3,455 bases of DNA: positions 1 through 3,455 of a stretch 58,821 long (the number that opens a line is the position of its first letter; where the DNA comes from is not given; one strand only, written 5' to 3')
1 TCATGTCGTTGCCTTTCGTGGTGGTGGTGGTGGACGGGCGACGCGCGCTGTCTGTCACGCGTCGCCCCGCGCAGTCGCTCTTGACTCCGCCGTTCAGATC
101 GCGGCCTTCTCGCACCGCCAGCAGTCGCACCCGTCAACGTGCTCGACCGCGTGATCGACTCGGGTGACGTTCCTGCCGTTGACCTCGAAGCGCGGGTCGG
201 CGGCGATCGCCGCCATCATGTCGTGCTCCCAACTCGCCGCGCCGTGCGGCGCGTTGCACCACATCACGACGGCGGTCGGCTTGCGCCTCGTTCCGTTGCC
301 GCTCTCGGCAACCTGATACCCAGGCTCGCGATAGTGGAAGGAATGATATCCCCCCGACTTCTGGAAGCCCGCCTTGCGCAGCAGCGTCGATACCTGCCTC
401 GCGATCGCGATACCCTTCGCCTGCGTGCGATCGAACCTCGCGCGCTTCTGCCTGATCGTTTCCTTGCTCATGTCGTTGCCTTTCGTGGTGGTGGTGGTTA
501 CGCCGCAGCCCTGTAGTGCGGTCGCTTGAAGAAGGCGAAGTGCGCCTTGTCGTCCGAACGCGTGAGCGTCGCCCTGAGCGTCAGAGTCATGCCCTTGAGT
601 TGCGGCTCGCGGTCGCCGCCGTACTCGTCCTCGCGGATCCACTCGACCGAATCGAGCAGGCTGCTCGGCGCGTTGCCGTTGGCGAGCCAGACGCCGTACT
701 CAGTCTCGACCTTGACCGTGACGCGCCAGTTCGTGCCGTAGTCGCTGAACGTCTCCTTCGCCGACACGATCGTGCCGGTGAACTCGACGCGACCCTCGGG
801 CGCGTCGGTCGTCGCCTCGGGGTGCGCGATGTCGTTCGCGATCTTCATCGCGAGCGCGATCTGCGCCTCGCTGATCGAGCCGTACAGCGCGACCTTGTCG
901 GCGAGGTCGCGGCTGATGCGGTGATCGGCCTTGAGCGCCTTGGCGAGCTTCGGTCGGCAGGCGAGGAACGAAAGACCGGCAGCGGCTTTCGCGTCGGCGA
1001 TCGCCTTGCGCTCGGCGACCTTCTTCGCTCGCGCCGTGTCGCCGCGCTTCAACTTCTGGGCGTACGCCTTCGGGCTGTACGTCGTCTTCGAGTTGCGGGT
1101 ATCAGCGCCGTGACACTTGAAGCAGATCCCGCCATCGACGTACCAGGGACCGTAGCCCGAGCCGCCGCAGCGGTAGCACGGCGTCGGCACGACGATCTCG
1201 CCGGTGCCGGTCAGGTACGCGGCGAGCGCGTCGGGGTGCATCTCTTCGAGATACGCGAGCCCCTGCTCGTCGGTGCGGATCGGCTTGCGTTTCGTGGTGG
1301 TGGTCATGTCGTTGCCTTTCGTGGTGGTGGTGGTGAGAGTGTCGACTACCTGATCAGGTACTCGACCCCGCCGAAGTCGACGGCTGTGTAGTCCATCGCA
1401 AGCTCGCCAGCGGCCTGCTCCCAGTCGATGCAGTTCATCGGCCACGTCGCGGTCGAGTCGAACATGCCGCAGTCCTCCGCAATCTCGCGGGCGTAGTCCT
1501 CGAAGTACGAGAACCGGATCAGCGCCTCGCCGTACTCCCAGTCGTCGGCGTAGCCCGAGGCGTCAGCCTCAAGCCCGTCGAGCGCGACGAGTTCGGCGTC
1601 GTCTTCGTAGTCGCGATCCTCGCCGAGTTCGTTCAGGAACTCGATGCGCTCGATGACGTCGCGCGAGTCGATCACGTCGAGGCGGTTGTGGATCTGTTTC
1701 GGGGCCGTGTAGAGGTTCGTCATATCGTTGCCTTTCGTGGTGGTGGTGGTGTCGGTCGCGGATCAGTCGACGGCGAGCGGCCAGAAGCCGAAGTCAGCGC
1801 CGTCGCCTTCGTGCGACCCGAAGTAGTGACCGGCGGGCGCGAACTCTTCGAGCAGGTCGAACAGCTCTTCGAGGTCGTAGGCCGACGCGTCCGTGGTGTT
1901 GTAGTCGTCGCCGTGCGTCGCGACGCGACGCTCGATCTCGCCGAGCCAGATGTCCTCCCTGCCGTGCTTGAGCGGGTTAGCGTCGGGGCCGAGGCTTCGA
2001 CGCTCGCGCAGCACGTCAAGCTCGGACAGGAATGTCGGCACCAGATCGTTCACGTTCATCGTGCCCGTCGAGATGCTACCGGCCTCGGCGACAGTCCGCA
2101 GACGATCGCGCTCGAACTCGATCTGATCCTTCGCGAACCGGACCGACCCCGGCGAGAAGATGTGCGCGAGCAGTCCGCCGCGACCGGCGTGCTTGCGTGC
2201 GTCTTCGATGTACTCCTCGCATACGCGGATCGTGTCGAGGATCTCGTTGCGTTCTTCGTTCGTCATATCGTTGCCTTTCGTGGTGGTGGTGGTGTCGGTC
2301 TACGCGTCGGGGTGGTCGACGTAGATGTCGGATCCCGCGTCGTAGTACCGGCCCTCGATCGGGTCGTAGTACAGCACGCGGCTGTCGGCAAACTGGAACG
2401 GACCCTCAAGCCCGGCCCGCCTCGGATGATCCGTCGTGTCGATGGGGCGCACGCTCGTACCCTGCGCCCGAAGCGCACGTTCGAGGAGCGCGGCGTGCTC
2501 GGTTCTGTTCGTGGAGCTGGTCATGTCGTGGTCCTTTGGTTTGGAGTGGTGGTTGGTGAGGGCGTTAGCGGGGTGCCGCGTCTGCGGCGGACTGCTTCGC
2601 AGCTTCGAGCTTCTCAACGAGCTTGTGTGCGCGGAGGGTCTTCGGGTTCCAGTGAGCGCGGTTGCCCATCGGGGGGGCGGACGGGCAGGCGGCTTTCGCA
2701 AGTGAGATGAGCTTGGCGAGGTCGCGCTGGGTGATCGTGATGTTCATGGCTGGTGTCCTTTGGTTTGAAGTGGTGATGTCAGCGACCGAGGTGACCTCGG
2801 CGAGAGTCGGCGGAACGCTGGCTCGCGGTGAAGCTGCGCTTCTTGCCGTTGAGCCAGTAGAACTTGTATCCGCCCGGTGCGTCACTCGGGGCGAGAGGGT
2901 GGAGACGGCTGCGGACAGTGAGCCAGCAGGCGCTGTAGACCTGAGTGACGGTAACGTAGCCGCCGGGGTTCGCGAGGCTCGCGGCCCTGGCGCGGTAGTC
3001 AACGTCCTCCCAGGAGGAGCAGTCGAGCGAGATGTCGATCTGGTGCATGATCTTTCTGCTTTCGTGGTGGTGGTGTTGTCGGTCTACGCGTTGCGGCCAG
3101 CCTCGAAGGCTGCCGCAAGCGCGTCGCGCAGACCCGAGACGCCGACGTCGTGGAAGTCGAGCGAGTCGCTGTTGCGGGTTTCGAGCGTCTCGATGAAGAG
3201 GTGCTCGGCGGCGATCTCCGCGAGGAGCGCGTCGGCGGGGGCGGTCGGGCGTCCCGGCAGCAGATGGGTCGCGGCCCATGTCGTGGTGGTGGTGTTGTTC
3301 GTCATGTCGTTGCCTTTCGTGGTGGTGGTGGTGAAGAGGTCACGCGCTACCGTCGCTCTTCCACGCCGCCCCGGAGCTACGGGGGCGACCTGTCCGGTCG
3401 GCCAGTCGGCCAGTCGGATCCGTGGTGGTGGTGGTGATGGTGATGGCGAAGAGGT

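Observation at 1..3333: A near-identical 29-32-nt CA-rich leader is reused immediately 5' of six early start codons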

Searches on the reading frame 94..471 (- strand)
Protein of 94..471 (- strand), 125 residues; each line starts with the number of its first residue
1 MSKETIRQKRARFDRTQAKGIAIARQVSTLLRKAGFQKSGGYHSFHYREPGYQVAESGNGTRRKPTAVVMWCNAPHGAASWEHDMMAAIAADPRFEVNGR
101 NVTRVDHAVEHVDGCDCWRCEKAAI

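Call 14: search_protein_families(library=pfam, proteins=[window:94-471:-], max_evalue=0.01)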
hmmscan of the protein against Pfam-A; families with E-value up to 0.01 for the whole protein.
window:94-471:- (125 aa): 0 families

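Call 66: search_protein_families(library=phrogs, proteins=[window:94-471:-], max_evalue=0.001)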
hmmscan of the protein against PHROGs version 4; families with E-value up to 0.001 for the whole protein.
window:94-471:- (125 aa): 0 families

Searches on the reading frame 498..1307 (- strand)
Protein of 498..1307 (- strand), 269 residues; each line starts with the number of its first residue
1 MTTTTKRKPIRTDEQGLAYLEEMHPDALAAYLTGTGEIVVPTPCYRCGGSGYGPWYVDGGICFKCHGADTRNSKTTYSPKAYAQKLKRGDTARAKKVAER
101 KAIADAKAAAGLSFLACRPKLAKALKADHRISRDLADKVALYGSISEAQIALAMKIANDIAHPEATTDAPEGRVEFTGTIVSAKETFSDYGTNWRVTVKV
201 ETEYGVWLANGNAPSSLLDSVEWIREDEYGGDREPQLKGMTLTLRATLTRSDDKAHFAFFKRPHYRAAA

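Call 14: search_protein_families(library=pfam, proteins=[window:498-1307:-], max_evalue=0.01)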
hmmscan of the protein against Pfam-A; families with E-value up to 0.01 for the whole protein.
window:498-1307:- (269 aa): 0 families

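Call 26: find_related_loci(query=window:498-1307:-, collection=viral_contigs, flank=6000)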
Query window:498-1307:- (269 aa) in viral_contigs; peptide patterns used: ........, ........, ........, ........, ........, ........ (x = any residue, [..] = any of these).
9 stretches matched a pattern, but none encodes a relative of the query by tblastn (E <= 1e-3).

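Call 30: find_homologous_proteins(query=window:498-1307:-, max_evalue=0.00001)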
Query window:498-1307:- (269 aa): 10 proteins with E <= 0.00001 among 4092 candidates.
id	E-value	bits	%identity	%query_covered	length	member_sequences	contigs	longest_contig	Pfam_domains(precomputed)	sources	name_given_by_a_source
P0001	1.3e-178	610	100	100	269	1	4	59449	-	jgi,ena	jgi:ribosomal protein L9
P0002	2.6e-47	180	42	97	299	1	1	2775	-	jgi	jgi:hypothetical protein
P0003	6.5e-25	106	41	65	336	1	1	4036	-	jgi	jgi:hypothetical protein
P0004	3.1e-24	104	44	56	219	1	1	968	-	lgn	-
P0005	2.2e-19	88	43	54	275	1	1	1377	-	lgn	-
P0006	4.5e-18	84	32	84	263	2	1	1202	-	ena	-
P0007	6.6e-17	80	41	52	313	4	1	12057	-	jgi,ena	-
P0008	1.9e-15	75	40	67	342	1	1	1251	-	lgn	-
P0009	1.3e-12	66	33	98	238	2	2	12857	-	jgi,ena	-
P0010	8.9e-6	44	30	82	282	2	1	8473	-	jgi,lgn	jgi:hypothetical protein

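Call 31: find_encoding_contigs(protein=P0007, flank=10000, max_places=2)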
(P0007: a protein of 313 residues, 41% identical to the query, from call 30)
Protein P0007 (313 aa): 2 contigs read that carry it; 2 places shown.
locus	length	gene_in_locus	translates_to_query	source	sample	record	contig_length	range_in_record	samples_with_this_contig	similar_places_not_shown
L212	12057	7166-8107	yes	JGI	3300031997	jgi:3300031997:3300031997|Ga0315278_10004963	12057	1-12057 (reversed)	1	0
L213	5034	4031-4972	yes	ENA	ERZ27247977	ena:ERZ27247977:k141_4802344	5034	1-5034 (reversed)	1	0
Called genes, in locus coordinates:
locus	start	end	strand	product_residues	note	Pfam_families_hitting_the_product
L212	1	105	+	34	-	?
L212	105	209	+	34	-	-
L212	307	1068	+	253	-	-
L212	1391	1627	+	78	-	-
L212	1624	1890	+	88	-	-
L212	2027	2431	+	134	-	PF19474:DUF6011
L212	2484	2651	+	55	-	-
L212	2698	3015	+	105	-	-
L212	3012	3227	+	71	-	-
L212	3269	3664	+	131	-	-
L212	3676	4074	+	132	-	PF13671:AAA_33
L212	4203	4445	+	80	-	-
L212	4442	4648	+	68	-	-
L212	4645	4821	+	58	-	-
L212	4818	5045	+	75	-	-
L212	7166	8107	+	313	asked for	-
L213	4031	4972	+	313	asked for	-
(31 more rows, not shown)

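Call 32: find_encoding_contigs(protein=P0009, flank=10000, max_places=2)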
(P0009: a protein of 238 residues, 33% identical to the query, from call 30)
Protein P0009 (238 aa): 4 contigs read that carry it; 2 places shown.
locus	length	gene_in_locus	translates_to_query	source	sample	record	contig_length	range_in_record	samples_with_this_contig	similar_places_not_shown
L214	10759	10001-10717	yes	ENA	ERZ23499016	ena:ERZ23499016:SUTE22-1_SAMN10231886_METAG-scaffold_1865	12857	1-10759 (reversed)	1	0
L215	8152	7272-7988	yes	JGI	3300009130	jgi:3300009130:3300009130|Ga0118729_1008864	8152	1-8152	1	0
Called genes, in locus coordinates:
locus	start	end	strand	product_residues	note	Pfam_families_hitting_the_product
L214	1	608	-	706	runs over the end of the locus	PF00476:DNA_pol_A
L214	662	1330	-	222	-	PF10991:Enc34_ssDNA-bd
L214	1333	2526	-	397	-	PF10926:DUF2800, PF12705:PDDEXK_1 (weak)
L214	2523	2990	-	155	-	-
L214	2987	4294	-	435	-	PF00176:SNF2-rel_dom, PF00270:DEAD (weak), PF04851:ResIII (faint), PF00271:Helicase_C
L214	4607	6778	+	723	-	PF13481:AAA_25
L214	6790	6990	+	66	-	-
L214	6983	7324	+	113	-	-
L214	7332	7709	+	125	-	-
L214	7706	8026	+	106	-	-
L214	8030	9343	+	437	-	PF03237:Terminase_6N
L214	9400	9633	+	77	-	-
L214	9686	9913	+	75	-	-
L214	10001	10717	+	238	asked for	-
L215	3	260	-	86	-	?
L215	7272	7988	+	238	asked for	-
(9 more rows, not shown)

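Call 33: find_encoding_contigs(protein=P0002, flank=10000, max_places=2)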
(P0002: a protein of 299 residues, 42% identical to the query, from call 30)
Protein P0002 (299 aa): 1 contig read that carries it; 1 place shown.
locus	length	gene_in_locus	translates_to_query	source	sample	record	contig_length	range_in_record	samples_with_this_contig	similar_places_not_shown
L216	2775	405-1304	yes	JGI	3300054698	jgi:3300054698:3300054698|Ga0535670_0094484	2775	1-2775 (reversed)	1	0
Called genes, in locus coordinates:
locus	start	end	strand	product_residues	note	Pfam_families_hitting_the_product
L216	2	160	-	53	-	?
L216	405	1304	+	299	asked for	-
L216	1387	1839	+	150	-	-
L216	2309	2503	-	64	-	-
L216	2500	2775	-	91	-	?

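Call 34: find_encoding_contigs(protein=P0003, flank=10000, max_places=2)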
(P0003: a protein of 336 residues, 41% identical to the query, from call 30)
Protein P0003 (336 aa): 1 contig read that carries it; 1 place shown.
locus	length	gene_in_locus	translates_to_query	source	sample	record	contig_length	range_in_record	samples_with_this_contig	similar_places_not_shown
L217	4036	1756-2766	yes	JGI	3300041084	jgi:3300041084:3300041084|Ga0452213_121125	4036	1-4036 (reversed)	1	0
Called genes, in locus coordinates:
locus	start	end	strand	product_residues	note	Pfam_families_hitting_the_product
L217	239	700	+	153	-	-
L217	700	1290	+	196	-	PF01863:YgjP-like (weak), PF10263:SprT-like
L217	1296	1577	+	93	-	-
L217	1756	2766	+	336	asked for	-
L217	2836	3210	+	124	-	-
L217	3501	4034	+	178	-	?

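Call 66: search_protein_families(library=phrogs, proteins=[window:498-1307:-], max_evalue=0.001)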
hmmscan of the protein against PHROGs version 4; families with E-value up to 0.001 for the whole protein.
window:498-1307:- (269 aa): 6 families
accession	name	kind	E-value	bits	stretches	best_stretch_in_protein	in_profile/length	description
phrog_4265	-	unknown function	3.4e-23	83.8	1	133-264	141-275/280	-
phrog_18425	-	unknown function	2.5e-08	35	1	129-208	12-92/137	-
phrog_4046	-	unknown function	1.2e-07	32.6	1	42-166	50-164/301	-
phrog_4750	-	unknown function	2.6e-06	28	1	163-264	172-253/260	-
phrog_30451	-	unknown function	1.7e-05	25.4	1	34-103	15-83/287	-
phrog_4095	-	unknown function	0.00011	22.9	1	37-110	30-112/234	-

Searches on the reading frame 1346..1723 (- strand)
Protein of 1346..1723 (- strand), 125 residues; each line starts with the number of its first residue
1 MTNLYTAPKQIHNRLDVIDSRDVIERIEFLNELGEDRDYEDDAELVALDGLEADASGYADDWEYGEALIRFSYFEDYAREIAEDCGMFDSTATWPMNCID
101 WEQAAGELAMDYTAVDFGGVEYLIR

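Call 14: search_protein_families(library=pfam, proteins=[window:1346-1723:-], max_evalue=0.01)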
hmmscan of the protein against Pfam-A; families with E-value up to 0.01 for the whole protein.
window:1346-1723:- (125 aa): 1 family
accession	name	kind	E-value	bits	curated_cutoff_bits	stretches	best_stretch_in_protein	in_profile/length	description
PF07275.16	ArdA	-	0.00035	21.7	27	1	25-114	62-146/155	Antirestriction protein (ArdA)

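Call 23: find_encoding_contigs(protein=window:1346-1723:-, flank=10000)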
Protein window:1346-1723:- (125 aa): 9 contigs read that carry it; 5 places shown.
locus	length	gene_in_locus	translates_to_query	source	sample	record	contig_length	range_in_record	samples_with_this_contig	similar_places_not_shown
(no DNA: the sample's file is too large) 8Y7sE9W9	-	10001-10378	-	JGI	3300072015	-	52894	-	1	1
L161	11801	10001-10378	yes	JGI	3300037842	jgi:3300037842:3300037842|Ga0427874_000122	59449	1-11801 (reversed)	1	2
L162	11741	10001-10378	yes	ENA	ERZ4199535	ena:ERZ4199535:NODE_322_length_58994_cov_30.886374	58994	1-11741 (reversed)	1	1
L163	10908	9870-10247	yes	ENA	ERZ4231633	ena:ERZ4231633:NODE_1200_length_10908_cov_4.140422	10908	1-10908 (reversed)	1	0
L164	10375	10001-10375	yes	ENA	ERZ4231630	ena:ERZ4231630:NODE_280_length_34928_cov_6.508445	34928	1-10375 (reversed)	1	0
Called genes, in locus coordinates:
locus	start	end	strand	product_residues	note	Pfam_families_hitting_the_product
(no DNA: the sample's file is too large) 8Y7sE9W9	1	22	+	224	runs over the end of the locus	-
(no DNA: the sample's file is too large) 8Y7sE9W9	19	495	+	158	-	-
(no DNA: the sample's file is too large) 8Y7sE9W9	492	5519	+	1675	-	-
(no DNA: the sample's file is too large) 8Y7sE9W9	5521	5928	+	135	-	-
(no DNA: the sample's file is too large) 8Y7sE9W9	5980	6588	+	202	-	-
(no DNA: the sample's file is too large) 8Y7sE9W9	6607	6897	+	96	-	-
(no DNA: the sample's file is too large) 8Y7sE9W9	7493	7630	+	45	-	-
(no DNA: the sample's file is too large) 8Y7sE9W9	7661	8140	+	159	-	PF06414:Zeta_toxin, PF13671:AAA_33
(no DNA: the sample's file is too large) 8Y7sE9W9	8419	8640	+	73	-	PF21841:DUF6900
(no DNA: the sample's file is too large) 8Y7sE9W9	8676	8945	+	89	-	-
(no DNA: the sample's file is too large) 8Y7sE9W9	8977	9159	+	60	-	-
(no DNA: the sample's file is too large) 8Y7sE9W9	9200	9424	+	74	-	-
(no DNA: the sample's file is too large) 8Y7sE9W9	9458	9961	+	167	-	-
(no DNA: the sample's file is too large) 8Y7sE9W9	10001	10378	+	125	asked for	-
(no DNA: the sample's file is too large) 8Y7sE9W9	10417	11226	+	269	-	-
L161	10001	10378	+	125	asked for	-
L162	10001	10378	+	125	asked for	-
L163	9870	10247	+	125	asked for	-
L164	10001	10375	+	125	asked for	?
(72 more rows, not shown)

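Call 66: search_protein_families(library=phrogs, proteins=[window:1346-1723:-], max_evalue=0.001)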
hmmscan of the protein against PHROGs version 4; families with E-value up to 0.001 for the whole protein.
window:1346-1723:- (125 aa): 2 families
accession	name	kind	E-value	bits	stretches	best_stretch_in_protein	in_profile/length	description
phrog_25535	-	unknown function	3.7e-26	92.7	1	10-123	3-133/135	-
phrog_2059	-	moron, auxiliary metabolic gene and host takeover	7.3e-08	33.9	1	24-125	70-179/181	anti-restriction protein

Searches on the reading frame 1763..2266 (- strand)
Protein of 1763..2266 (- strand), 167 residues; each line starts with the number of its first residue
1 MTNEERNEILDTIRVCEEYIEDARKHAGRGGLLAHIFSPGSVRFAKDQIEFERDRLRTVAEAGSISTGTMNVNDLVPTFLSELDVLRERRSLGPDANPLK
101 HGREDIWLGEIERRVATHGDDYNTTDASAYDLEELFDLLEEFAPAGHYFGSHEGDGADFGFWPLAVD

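Call 14: search_protein_families(library=pfam, proteins=[window:1763-2266:-], max_evalue=0.01)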
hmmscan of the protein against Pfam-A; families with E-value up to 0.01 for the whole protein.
window:1763-2266:- (167 aa): 0 families

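Call 27: find_related_loci(query=window:1763-2266:-, collection=viral_contigs, flank=6000)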
Query window:1763-2266:- (167 aa) in viral_contigs; peptide patterns used: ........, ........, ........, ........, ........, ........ (x = any residue, [..] = any of these).
51 stretches matched a pattern; 47 encode a relative of the query (tblastn E <= 1e-3); 47 distinct loci.
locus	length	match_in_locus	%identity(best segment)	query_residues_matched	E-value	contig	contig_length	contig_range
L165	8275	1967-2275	47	63-162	8e-20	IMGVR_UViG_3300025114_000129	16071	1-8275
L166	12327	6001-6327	41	58-163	3e-17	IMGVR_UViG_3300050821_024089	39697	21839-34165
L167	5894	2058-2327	43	64-162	3e-17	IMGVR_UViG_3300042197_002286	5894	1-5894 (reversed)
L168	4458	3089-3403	42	61-163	5e-17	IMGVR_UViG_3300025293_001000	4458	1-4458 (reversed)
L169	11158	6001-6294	41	59-167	5e-16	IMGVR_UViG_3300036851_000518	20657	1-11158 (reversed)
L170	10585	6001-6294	39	59-163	7e-15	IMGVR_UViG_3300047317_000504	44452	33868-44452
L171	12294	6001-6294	39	59-163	7e-15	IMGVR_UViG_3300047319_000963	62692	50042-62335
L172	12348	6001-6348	39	46-162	3e-14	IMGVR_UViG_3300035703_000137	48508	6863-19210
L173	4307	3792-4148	41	53-163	6e-14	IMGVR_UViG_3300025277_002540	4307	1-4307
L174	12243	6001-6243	37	64-165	8e-14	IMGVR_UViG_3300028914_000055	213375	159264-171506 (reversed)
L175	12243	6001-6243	37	64-165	8e-14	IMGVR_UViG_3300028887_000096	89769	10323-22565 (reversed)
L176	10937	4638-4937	38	56-163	1e-13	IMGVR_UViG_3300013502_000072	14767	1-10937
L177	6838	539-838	38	56-163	1e-13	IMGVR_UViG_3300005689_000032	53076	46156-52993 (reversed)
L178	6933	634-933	38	56-163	1e-13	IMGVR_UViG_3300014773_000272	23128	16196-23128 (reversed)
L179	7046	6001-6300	38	56-163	1e-13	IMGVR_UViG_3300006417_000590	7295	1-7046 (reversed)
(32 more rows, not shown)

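Call 66: search_protein_families(library=phrogs, proteins=[window:1763-2266:-], max_evalue=0.001)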
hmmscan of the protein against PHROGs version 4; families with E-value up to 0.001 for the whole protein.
window:1763-2266:- (167 aa): 1 family
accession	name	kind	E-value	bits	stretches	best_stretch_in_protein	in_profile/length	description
phrog_29605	-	unknown function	1.3e-09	39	1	62-163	9-115/188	-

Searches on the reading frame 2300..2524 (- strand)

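Call 14: search_protein_families(library=pfam, proteins=[window:2300-2524:-], max_evalue=0.01)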
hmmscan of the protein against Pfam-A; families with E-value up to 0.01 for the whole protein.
window:2300-2524:- (74 aa): 1 family
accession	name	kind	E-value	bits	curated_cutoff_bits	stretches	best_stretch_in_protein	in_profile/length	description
PF17780.6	OCRE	-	0.0023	18.3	24.7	1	51-71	13-33/52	OCRE domain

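Call 66: search_protein_families(library=phrogs, proteins=[window:2300-2524:-], max_evalue=0.001)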
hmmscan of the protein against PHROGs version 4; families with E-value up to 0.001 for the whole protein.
window:2300-2524:- (74 aa): 1 family
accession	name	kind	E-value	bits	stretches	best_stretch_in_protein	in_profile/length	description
phrog_13298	-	unknown function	1.9e-08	35.4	1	33-70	37-76/83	-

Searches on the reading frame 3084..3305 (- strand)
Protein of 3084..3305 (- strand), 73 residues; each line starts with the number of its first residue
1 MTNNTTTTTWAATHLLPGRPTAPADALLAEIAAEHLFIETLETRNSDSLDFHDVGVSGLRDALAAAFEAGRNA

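Call 14: search_protein_families(library=pfam, proteins=[window:3084-3305:-], max_evalue=0.01)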
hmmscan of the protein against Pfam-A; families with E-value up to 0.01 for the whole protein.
window:3084-3305:- (73 aa): 1 family
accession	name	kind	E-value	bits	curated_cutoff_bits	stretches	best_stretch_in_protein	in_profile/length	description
PF21841.1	DUF6900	-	5.8e-24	84.2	24.1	1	25-73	3-51/52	Family of unknown function (DUF6900)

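Call 66: search_protein_families(library=phrogs, proteins=[window:3084-3305:-], max_evalue=0.001)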
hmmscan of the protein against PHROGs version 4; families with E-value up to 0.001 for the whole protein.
window:3084-3305:- (73 aa): 1 family
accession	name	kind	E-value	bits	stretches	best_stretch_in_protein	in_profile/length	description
phrog_2555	-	unknown function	9.2e-19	69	1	19-73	152-206/218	-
